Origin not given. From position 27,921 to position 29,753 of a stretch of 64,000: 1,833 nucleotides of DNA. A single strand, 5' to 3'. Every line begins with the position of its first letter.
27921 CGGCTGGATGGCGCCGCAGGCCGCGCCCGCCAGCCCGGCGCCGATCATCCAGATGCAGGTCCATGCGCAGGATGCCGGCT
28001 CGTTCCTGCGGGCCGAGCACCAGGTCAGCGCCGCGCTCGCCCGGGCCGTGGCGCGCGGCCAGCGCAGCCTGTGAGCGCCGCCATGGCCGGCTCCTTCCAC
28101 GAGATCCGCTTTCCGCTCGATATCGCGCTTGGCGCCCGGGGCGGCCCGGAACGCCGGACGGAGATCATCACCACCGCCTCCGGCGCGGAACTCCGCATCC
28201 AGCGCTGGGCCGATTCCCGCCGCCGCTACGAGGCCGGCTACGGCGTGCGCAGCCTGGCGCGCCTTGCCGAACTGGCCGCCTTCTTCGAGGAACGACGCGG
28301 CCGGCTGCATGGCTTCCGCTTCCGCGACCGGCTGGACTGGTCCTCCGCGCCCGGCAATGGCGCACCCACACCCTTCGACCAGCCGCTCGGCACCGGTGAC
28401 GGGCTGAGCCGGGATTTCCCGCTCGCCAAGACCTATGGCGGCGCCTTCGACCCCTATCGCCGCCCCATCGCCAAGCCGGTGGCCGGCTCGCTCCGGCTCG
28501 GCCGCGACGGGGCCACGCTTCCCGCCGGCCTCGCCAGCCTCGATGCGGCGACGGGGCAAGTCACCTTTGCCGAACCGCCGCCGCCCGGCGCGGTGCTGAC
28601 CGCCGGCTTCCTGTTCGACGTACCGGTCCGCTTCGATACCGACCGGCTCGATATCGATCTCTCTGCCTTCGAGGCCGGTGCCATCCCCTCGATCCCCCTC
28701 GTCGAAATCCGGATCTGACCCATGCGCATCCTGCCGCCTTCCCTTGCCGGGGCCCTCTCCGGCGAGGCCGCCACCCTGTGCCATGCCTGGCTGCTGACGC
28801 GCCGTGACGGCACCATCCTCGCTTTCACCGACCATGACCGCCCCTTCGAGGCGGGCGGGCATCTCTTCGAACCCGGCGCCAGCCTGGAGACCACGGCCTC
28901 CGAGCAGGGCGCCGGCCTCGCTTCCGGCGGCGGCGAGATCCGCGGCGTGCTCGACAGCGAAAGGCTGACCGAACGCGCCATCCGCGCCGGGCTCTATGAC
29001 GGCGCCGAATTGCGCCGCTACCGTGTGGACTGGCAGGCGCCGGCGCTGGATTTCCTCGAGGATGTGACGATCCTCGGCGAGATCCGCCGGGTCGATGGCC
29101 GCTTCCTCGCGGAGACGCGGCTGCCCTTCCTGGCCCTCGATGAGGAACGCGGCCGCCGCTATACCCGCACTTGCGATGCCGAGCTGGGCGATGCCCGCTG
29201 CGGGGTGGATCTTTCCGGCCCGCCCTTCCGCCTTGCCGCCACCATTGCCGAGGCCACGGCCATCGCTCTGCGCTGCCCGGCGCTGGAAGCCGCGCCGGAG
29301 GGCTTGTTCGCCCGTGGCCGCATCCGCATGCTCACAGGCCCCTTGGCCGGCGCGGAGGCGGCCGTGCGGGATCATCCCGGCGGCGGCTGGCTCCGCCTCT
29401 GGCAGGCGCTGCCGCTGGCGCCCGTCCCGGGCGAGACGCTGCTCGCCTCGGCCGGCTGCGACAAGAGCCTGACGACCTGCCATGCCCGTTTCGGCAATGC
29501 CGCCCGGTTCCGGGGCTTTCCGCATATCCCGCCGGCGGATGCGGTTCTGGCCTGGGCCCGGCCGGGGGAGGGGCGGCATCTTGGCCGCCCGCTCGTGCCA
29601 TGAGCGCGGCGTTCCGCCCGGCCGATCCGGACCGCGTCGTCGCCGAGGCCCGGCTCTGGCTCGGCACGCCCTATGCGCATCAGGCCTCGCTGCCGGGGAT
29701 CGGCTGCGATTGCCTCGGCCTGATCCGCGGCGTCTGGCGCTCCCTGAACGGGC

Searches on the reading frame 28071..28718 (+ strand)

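Call 15: search_protein_families(library=pfam, proteins=[window:28071-28718:+], max_evalue=0.001)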
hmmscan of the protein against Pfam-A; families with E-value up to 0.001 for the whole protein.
window:28071-28718:+ (215 aa): 1 family
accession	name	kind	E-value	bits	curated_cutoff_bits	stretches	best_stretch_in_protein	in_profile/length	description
PF09343.15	DUF2460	-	4.8e-82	274.8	30.4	1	10-214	1-205/205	Conserved hypothetical protein 2217 (DUF2460)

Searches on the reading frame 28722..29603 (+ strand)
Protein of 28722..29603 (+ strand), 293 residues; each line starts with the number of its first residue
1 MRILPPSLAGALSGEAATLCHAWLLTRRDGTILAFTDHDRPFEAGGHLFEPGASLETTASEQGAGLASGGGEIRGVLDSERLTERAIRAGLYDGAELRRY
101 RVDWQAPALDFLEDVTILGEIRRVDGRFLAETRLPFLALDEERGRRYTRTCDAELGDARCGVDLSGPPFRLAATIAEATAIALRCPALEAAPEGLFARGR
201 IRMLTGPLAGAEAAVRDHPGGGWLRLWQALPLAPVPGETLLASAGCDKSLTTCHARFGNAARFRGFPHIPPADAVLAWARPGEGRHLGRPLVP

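Call 15: search_protein_families(library=pfam, proteins=[window:28722-29603:+], max_evalue=0.001)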
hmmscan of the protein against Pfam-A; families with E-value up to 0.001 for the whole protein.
window:28722-29603:+ (293 aa): 2 families
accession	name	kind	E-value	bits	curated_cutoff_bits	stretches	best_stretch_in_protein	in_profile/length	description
PF09931.15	Phage_phiJL001_Gp84_N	-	3e-46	157.9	26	1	6-163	2-160/160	Baseplate hub protein, N-terminal attachment domain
PF09356.15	Phage_BR0599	-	2.6e-24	85.8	22.9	1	194-273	1-80/80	Phage conserved hypothetical protein BR0599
